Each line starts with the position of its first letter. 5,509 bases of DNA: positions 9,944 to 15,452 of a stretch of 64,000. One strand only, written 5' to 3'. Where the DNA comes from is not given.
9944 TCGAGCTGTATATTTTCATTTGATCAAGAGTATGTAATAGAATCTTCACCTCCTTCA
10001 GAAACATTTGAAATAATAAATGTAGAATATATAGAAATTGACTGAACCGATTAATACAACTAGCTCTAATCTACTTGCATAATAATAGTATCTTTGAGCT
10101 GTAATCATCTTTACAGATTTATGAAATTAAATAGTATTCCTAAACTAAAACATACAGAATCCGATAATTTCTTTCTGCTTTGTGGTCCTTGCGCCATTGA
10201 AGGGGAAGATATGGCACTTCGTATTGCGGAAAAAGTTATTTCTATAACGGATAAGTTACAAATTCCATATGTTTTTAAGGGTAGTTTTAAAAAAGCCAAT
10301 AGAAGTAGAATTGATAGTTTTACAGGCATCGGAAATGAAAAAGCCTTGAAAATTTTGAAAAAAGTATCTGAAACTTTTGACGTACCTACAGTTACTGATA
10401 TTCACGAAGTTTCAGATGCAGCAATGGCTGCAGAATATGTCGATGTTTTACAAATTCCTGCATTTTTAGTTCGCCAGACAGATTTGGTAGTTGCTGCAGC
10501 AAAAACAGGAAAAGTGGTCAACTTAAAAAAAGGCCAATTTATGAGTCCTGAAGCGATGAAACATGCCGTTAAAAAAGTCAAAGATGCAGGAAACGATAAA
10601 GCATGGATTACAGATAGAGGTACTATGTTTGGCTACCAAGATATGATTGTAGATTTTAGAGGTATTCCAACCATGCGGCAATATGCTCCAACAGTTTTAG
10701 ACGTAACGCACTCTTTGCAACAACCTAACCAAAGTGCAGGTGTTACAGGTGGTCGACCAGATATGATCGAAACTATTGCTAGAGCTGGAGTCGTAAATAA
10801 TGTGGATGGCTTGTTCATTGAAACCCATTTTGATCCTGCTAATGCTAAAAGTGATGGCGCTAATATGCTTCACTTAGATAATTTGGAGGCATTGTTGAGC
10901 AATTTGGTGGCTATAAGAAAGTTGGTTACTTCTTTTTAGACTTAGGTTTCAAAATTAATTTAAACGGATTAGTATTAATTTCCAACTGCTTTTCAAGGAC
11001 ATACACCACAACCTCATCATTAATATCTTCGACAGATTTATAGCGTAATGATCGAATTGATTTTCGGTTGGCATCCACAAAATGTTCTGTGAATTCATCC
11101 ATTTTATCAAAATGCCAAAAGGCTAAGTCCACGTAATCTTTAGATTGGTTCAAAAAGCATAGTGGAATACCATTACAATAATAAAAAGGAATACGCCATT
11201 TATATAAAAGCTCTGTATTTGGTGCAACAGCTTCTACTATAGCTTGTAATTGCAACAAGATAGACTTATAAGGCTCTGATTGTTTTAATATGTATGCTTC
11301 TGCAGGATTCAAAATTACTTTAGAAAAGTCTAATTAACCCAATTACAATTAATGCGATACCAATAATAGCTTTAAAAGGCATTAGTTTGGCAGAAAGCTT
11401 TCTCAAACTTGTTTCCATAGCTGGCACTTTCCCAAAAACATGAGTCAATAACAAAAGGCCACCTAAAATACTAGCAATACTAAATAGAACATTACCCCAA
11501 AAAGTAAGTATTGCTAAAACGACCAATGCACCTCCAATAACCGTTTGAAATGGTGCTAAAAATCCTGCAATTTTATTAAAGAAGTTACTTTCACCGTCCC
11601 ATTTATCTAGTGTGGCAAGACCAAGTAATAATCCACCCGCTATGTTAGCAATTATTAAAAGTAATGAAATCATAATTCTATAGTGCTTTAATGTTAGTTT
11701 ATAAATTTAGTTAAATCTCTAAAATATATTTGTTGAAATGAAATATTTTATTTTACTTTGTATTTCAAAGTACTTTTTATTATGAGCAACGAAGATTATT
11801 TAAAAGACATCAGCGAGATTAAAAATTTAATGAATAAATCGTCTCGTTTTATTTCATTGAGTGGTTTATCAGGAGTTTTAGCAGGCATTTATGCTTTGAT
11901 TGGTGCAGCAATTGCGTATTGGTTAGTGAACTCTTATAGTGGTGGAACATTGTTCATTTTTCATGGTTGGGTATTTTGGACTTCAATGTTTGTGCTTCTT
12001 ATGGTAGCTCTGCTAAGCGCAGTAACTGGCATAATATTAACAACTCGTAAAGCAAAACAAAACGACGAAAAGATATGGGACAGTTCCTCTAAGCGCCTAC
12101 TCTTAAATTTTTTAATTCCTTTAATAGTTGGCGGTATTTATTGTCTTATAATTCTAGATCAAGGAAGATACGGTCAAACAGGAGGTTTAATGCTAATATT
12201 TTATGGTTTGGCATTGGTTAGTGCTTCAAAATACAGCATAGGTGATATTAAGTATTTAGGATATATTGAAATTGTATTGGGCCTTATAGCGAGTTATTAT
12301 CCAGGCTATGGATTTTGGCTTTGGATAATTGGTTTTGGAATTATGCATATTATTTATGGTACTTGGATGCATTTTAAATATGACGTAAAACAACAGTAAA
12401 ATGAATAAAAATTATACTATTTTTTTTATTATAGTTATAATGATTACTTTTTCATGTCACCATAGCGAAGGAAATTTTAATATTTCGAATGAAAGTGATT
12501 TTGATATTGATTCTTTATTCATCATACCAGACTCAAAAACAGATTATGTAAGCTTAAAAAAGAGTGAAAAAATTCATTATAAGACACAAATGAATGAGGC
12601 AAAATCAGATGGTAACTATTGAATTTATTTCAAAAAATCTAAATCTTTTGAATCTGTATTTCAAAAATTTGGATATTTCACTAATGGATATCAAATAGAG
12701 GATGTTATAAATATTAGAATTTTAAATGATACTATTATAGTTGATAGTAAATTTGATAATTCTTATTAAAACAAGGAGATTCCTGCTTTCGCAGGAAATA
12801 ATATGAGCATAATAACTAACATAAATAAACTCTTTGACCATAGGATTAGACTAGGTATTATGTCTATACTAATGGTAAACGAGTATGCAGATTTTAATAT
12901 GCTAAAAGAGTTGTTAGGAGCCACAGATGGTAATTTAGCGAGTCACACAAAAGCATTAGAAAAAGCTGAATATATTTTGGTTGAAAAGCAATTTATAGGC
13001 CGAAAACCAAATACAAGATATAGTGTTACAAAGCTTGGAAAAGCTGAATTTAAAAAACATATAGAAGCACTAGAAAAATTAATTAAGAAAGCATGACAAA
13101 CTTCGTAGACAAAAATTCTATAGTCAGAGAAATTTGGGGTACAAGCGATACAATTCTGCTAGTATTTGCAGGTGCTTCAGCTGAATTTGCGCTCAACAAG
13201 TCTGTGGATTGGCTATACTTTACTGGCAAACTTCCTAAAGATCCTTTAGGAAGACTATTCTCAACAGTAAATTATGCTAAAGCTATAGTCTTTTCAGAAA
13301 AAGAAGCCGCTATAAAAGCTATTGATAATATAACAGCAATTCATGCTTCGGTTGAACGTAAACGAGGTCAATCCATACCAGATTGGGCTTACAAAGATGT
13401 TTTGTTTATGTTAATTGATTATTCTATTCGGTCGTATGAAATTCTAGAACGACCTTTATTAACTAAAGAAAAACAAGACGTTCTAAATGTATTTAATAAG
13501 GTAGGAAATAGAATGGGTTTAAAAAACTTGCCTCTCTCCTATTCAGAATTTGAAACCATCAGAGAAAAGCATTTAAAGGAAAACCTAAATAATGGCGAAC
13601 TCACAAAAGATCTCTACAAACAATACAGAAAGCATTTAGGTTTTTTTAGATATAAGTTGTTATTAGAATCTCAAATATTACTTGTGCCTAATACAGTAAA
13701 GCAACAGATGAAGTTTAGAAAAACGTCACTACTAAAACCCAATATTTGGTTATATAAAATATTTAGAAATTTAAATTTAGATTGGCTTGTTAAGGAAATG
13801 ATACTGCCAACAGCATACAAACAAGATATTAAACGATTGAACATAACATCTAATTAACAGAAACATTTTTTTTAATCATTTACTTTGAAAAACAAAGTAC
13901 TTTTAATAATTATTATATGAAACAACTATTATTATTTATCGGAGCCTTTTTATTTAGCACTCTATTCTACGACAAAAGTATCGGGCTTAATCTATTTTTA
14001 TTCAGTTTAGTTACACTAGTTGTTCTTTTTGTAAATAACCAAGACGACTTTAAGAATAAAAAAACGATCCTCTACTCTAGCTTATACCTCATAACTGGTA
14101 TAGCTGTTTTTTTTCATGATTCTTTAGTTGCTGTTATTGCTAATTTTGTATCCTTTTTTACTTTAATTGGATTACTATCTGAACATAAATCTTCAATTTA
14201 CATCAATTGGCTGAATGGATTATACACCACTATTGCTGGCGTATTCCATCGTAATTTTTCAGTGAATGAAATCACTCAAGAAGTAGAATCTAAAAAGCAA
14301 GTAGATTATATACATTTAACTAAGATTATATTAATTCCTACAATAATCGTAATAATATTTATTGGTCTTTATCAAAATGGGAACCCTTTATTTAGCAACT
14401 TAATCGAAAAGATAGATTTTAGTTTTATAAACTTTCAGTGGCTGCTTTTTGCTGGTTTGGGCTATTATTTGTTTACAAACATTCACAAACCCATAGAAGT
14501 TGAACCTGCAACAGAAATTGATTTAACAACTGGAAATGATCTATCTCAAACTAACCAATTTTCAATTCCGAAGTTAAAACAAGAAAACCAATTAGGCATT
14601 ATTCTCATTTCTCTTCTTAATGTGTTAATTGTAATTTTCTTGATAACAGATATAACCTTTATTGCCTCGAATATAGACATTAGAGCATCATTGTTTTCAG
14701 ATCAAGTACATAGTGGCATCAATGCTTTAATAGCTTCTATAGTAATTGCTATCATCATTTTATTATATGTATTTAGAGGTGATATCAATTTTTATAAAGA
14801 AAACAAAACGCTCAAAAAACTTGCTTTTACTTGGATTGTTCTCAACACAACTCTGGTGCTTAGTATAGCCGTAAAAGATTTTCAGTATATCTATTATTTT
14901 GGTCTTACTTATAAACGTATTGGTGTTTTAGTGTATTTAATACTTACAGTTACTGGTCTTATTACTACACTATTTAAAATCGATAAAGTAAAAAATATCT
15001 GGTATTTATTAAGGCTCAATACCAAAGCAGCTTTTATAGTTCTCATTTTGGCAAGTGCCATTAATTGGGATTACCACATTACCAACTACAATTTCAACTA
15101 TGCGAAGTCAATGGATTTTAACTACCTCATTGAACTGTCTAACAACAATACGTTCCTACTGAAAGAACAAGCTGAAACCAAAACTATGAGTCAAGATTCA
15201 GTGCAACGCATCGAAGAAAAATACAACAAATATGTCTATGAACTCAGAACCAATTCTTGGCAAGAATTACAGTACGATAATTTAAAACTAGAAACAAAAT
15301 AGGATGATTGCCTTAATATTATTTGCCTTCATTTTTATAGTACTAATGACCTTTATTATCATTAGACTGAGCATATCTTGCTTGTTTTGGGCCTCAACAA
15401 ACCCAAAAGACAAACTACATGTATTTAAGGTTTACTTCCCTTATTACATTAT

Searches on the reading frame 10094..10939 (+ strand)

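Call 86: search_protein_families(library=pfam, proteins=[window:10094-10939:+], max_evalue=0.001)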
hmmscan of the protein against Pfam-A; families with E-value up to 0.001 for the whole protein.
window:10094-10939:+ (281 aa): 1 family
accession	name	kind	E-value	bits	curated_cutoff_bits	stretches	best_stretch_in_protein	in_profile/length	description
PF00793.26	DAHP_synth_1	-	3.5e-61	206.9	25.5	1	22-276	14-266/270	DAHP synthetase I family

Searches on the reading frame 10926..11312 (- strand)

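Call 86: search_protein_families(library=pfam, proteins=[window:10926-11312:-], max_evalue=0.001)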
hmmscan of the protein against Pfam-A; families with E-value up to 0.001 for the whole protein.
window:10926-11312:- (128 aa): 2 families
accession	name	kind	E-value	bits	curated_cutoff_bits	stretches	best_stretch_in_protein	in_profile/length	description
PF08818.16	DUF1801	-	1.4e-13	51.5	27.2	1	16-107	2-82/85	Domain of unknown function (DU1801)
PF18899.5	DUF5655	-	6e-08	33.2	24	1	5-106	2-102/109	Domain of unknown function (DUF5655)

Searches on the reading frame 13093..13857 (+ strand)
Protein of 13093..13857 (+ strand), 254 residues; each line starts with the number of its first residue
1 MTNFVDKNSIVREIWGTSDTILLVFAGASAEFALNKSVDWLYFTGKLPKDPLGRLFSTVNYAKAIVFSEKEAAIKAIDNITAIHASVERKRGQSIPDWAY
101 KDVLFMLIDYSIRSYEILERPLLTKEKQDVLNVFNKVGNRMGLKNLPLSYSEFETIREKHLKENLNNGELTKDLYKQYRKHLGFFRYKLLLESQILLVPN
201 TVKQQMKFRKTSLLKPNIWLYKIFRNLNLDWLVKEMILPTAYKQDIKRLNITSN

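Call 17: search_protein_families(library=pfam, proteins=[window:13093-13857:+])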
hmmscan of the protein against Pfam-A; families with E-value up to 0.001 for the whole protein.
window:13093-13857:+ (254 aa): 1 family
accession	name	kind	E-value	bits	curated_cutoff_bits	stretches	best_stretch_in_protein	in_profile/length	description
PF09995.15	MPAB_Lcp_cat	-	6.3e-11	43.2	23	1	46-209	36-213/231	ER-bound oxygenase mpaB/B'/Rubber oxygenase, catalytic domain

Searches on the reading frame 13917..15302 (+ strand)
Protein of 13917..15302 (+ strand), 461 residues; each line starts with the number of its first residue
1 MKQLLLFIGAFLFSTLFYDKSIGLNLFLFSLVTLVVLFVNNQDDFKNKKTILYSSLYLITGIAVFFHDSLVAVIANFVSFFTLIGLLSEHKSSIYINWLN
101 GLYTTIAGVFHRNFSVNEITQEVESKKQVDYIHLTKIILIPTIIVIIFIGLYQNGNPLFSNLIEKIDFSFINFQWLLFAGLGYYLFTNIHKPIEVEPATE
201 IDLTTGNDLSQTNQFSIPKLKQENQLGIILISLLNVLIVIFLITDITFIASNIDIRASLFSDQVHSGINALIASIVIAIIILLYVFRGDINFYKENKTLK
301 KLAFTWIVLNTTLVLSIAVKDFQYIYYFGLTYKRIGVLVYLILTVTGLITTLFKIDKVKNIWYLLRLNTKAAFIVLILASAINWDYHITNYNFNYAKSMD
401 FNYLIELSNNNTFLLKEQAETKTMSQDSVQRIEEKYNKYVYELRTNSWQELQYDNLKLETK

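Call 17: search_protein_families(library=pfam, proteins=[window:13917-15302:+])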
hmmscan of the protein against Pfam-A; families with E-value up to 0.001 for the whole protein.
window:13917-15302:+ (461 aa): 1 family
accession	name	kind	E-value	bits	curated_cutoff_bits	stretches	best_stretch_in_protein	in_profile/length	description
PF13687.11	DUF4153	-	1.9e-35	123.2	27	1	24-411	21-366/373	Domain of unknown function (DUF4153)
